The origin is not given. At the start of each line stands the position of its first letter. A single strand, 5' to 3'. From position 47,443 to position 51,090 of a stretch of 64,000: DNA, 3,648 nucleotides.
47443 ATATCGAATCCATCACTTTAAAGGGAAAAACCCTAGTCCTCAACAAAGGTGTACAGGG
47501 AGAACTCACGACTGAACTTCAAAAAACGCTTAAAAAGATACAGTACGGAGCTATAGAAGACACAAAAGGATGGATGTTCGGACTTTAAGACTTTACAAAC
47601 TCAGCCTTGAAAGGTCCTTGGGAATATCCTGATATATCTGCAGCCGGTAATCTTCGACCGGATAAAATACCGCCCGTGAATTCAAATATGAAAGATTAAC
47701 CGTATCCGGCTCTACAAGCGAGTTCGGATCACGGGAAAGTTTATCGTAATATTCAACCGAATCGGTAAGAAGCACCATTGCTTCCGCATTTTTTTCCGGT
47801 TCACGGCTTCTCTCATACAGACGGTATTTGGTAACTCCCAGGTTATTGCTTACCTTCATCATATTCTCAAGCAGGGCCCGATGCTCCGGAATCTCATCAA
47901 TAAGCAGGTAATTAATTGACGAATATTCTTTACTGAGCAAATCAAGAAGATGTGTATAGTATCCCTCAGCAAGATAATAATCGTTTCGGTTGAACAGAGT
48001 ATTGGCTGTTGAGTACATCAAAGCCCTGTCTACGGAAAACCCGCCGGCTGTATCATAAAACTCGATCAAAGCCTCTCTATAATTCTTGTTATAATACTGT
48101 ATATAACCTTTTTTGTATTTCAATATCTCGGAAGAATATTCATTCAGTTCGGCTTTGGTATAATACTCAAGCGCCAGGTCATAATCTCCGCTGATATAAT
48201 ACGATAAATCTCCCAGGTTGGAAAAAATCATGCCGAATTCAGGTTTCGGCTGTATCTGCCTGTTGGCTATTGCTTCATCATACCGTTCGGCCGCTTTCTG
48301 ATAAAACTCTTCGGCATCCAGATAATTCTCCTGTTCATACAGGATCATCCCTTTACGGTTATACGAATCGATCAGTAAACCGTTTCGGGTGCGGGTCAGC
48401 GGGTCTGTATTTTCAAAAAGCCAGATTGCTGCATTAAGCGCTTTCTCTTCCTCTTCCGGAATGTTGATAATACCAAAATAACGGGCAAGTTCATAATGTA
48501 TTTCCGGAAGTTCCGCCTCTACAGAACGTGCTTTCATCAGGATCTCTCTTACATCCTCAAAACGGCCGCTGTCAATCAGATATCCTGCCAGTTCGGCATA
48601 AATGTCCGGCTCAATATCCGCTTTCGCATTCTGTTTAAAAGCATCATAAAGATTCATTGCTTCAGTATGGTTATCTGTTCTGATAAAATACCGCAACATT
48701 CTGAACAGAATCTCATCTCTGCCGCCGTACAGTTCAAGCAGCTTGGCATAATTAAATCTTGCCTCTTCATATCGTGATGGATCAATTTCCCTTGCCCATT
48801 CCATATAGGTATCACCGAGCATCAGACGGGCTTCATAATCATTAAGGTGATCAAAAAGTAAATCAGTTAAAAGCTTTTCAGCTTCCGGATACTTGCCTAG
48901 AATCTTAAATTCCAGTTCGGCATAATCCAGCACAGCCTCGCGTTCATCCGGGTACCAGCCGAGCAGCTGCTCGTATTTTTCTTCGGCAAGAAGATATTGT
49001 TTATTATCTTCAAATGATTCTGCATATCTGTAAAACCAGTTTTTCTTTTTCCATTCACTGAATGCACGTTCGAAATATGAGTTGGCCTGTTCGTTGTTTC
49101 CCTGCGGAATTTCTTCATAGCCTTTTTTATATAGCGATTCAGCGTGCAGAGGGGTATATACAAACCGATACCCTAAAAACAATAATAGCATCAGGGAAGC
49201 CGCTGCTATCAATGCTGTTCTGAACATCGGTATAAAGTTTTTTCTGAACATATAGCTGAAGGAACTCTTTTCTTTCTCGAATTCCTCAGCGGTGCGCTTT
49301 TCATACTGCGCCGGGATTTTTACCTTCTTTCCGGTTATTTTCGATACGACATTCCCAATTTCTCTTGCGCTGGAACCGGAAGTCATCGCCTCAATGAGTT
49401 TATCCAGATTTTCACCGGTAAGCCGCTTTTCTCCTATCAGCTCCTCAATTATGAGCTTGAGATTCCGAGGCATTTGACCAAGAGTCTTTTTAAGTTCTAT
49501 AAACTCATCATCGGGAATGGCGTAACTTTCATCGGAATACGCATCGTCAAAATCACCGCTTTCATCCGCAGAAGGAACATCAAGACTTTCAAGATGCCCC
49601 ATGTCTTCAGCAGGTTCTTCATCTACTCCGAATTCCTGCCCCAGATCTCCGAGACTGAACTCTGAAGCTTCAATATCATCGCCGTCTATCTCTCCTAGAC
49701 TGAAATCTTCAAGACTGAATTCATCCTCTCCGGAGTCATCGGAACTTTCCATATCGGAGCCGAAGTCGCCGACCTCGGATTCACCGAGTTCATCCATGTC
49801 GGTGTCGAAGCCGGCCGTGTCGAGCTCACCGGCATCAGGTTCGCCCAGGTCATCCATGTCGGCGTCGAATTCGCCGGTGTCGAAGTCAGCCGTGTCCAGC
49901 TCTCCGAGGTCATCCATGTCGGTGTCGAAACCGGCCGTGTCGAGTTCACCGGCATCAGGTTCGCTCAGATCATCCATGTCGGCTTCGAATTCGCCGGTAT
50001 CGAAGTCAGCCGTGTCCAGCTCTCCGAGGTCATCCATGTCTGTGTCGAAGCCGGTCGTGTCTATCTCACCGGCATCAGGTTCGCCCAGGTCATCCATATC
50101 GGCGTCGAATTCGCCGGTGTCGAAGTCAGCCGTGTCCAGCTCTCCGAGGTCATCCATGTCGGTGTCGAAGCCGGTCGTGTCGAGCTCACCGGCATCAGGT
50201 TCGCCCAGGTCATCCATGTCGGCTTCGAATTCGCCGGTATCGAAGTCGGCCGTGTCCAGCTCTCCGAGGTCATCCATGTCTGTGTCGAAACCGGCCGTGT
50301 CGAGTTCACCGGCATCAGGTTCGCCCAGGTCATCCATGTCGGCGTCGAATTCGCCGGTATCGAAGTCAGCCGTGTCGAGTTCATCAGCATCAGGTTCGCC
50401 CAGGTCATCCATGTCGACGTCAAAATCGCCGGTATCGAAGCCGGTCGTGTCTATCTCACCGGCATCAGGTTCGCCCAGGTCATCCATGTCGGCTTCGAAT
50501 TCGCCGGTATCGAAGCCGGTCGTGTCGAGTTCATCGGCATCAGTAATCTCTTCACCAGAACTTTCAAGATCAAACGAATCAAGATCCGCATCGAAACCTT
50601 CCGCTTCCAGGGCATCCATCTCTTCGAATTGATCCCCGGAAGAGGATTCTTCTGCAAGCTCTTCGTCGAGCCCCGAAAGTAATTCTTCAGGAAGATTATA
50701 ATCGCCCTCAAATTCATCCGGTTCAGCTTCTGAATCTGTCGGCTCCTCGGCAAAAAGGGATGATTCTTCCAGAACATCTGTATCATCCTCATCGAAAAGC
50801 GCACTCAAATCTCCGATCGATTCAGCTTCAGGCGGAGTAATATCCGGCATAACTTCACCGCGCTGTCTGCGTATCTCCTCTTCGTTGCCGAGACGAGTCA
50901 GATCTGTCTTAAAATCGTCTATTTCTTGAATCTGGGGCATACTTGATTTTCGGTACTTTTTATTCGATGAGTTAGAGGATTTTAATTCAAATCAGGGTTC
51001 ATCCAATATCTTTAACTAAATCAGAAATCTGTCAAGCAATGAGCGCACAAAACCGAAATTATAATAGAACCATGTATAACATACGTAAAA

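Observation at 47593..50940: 1115-aa membrane protein with a long, near-perfect acidic repeat array before a TM helix and a large TPR domain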

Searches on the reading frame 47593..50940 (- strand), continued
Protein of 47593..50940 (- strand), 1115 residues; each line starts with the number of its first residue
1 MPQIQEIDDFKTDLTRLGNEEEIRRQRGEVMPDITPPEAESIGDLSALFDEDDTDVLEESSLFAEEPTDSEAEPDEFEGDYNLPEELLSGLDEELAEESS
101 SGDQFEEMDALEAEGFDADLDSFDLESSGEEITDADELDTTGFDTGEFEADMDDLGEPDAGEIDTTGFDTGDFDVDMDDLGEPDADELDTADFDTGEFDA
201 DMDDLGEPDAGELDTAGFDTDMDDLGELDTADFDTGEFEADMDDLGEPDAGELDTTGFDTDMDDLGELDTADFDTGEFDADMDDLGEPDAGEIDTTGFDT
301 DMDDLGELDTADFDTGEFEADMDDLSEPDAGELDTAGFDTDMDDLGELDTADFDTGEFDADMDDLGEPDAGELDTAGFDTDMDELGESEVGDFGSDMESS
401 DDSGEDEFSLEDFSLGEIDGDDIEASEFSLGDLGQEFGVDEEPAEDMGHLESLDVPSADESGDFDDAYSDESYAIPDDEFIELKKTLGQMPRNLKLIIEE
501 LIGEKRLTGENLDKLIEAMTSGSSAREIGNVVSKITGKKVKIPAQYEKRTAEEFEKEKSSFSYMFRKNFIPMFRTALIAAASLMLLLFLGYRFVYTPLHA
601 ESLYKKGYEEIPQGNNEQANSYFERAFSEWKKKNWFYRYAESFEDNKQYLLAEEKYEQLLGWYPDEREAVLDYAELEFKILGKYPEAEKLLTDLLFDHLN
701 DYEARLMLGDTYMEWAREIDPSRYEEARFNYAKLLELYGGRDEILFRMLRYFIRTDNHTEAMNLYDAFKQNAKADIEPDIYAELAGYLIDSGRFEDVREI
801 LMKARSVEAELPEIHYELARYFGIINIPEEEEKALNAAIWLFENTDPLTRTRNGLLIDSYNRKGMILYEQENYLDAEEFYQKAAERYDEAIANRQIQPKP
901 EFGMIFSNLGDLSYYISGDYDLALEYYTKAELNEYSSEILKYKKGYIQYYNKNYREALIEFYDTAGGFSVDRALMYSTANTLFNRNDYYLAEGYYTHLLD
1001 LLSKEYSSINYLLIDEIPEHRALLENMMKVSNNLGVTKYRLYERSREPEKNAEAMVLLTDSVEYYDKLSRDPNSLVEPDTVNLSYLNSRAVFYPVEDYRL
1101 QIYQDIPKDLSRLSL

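Call 49: fold_search(model_id=the predicted structure, library=pdb)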
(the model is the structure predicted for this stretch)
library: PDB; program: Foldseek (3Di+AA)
matches with E <= 10: 1753; with E <= 0.001: 463
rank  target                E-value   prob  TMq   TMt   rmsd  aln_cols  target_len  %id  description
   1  8ebf                  1.5e-10  1.00  0.32  0.50   7.4       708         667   13  C-terminal (TPR) domain of LIC11990 from Leptospira interrogans (released 2022-09-21)
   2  9hvq_Q                5.0e-10  1.00  0.21  0.24  25.6       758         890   14  Structure of the transcribing Pol II-DSIF-PAF-SPT6-RECQL5 complex (released 2025-07-16)
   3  9rtt_Q                1.2e-09  1.00  0.21  0.25  25.0       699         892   13  Activated Elongation Complex with IWS1 and ELOF1 (released 2025-09-03)
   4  7ntf_A                1.9e-09  1.00  0.25  0.29  10.1       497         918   16  Cryo-EM structure of unliganded O-GlcNAc transferase (released 2021-11-17)
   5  7yea_A                2.5e-09  1.00  0.23  0.25  16.8       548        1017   16  Human O-GlcNAc transferase Dimer (released 2023-07-12)
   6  8bbg_D                3.9e-09  1.00  0.18  0.16  27.3       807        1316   13  Structure of the IFT-A complex; anterograde IFT-A train model (released 2022-12-21)
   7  1w3b_A                5.6e-09  1.00  0.23  0.55   9.7       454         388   16  The superhelical TPR domain of O-linked GlcNAc transferase reveals structural similarities to importin alpha. (released 2004-09-09)
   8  8chy                  6.9e-09  1.00  0.17  0.56   7.9       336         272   24  Crystal structure of an 8-repeat consensus TPR superhelix with Zinc. (released 2024-02-21)
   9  7xn7_q                1.1e-08  1.00  0.22  0.25  28.1       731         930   13  RNA polymerase II elongation complex containing Spt4/5, Elf1, Spt6, Spn1 and Paf1C (released 2022-09-07)
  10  9qhb                  1.4e-08  1.00  0.18  0.57   7.7       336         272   24  Crystal structure of 16-repeat CTPR protein with eliminated coordination sites (released 2025-10-22)
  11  6eou                  1.6e-08  1.00  0.23  0.60   7.6       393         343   16  O-GlcNAc transferase TPR domain with the intellectual disability associated mutation L254F (released 2018-05-09)
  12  7yeh_A                1.9e-08  1.00  0.23  0.25   9.9       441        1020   15  Cryo-EM structure of human OGT-OGA complex (released 2023-07-12)
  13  7dkh_I                2.0e-08  1.00  0.28  0.34  13.4       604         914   14  Crystal structure of the Ctr9/Paf1/Cdc73/Rtf1 quaternary complex (released 2021-11-24)
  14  9ijj_l                2.1e-08  1.00  0.19  0.23  39.2       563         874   15  In situ structure of the central apparatus in mouse sperm axoneme. (released 2025-06-04)
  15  8c6j_S                2.3e-08  1.00  0.12  0.19  31.4       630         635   13  Human spliceosomal PM5 C* complex (released 2023-07-12)
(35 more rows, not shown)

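Call 50: search_solved_structures(query=A1, max_evalue=0.01, show_alignments=1)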
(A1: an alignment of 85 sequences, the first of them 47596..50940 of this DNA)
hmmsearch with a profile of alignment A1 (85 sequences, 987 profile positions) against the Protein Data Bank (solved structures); distinct sequences matched with E-value up to 0.01: 35.
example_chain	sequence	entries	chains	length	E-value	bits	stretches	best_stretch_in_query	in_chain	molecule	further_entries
9qhb_A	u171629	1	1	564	7.8e-55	189.9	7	766-872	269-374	Engineered tetratricopeptide repeat protein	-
8bu0_A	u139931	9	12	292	7.5e-37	130.4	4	766-880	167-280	Consensus tetratricopeptide repeat protein | Crystal structure of an 8-repeat consensus TPR superhelix with Zinc. | Monomer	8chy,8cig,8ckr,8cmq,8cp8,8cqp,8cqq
9qhc_A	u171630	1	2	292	1.9e-26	95.9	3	766-884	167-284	Engineered tetratricopeptide repeat protein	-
2fo7_A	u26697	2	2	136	2e-19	72.7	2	768-872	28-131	SYNTHETIC CONSENSUS TPR PROTEIN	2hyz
8ch0_A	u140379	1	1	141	2.6e-19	72.3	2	768-872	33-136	Consensus tetratricopeptide repeat protein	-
1na0_A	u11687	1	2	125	1.6e-11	46.5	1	776-884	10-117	designed protein CTPR3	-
2wqh_A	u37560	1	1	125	1.9e-11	46.3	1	776-885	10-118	CTPR3Y3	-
3kd7_A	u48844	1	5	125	5.9e-10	41.4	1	776-884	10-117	CTPR390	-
6vl6_A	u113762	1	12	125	1.1e-08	37.1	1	786-890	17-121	T33_dn2A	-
6vfj_B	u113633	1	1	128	1.1e-08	37.1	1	781-889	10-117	I53_dn5B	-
6vfh_A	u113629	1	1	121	2.3e-08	36.1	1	781-885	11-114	T33_dn10A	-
8ur7_A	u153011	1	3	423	4.6e-08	35.1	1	781-887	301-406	Trimer head HA,Hemagglutinin HA1 chain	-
6vfi_B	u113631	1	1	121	4.8e-08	35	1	781-873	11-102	O43_dn18B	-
6v8e_A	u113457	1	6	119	7.9e-08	34.3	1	781-884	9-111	Designed protein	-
8ur5_A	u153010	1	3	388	9.2e-08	34.1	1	781-887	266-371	Trimer head HA,Hemagglutinin HA1 chain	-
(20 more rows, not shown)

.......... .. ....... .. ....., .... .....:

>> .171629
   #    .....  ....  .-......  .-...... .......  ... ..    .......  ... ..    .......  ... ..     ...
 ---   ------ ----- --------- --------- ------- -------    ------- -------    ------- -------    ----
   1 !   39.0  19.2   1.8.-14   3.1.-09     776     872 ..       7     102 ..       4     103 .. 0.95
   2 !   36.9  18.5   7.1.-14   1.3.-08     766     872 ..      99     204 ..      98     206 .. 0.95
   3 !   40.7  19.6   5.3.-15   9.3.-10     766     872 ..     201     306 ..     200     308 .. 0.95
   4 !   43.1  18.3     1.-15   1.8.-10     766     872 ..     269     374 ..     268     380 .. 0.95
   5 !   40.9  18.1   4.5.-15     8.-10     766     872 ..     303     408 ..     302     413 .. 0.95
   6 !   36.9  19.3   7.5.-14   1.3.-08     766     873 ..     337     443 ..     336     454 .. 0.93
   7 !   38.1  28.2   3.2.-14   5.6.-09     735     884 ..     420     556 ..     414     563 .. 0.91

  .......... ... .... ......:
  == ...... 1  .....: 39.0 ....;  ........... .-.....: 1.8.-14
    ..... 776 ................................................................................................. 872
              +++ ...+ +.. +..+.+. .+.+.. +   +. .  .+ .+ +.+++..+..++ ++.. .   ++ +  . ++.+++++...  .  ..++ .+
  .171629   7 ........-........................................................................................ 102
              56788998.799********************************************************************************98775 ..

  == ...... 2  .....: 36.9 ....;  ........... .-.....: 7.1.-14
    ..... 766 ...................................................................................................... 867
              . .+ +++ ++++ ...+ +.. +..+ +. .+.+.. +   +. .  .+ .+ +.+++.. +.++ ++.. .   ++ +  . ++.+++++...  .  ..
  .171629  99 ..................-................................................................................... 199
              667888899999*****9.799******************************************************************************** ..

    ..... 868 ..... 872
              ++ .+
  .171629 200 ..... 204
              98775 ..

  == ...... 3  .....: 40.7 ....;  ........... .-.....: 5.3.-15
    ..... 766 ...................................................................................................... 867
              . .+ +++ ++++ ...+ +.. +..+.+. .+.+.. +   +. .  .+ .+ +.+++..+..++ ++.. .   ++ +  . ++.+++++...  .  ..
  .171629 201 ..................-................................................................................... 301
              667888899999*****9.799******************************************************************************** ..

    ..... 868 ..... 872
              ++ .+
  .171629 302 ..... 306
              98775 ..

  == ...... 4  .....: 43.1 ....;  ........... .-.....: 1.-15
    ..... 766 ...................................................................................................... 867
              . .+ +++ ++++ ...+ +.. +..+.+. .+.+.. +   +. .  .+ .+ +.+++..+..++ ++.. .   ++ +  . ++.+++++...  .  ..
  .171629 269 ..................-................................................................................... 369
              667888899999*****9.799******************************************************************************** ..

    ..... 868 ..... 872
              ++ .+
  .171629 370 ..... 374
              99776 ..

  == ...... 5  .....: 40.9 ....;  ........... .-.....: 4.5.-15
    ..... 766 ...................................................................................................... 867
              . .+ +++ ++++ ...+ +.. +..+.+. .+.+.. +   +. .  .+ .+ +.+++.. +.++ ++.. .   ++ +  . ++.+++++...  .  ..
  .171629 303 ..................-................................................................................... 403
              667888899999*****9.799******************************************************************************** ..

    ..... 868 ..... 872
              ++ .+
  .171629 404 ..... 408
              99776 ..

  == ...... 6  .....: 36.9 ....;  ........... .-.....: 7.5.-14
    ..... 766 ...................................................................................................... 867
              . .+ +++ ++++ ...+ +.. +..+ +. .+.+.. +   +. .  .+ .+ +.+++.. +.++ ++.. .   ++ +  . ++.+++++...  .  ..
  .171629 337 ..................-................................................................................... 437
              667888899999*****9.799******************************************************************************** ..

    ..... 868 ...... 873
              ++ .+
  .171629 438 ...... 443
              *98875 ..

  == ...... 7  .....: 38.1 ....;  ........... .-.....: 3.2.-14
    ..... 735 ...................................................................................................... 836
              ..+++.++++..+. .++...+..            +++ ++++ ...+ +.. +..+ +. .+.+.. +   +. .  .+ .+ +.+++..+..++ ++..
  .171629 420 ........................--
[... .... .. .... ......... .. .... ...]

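Call 83: list_cluster_members(proteins=[P0267, L014:6537-9902:-, window:47596-50940:-, window:46482-47585:+])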
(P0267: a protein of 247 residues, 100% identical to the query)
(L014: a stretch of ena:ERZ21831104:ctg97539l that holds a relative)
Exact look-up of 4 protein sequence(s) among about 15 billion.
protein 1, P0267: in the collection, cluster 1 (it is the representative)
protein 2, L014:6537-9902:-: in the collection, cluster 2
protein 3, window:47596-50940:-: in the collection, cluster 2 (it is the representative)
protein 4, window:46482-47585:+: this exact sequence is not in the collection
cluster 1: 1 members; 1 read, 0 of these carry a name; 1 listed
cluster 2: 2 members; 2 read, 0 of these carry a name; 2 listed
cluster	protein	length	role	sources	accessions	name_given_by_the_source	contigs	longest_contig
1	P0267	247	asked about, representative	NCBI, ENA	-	-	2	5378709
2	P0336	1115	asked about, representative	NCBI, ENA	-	-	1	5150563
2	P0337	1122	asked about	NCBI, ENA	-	-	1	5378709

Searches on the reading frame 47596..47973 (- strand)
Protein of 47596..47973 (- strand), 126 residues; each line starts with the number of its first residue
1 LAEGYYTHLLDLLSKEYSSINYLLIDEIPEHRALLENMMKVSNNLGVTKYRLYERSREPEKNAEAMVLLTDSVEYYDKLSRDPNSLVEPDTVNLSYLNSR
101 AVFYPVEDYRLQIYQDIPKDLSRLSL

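Call 62: search_solved_structures(query=window:47596-47973:-, max_evalue=10, show_alignments=0)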
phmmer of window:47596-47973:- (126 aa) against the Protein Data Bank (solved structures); distinct sequences matched with E-value up to 10: 3.
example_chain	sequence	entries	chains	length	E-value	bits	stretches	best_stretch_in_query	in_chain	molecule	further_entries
7l7b_F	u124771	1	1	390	0.08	16.6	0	41-89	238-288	RNA polymerase sigma factor SigA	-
5cwp_A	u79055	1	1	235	0.62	13.7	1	46-88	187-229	Designed helical repeat protein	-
6n4n_C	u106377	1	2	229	1.3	12.7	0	48-85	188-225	Rosetta-designed danoprevir/NS3a complex reader 2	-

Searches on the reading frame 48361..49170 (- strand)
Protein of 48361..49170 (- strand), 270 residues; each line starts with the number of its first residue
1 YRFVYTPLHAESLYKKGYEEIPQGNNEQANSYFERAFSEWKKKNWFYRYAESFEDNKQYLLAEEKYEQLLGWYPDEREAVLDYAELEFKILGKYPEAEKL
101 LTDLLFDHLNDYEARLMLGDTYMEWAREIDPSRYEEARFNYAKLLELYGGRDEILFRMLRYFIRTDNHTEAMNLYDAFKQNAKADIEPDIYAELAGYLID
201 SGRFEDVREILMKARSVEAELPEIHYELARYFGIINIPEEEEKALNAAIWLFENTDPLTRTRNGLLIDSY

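Call 61: search_solved_structures(query=window:48361-49170:-, max_evalue=10, show_alignments=0)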
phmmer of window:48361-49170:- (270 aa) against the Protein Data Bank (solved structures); distinct sequences matched with E-value up to 10: 8.
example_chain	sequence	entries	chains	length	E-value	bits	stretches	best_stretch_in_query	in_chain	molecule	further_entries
4uzy_A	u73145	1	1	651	0.1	15.4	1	57-102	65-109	FLAGELLAR ASSOCIATED PROTEIN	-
8bd7_C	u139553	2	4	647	0.1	15.3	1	57-102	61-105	IFT70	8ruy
8iuf_AL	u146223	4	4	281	0.26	14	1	9-75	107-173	NDUFA12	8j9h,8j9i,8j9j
9eh1_Q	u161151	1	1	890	0.28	14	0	134-219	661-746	RNA polymerase-associated protein CTR9 homolog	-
6gmh_Q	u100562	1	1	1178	0.44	13.3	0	134-219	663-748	CTR9,RNA polymerase-associated protein CTR9 homolog,RNA polymerase-associated protein CTR9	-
1d2p_A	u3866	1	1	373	0.44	13.3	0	86-114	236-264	COLLAGEN ADHESIN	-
6ted_Q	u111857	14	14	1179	0.53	13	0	134-219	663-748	RNA polymerase-associated protein CTR9 homolog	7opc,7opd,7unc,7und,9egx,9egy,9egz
7oop_S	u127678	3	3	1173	0.6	12.9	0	134-219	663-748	RNA polymerase-associated protein CTR9 homolog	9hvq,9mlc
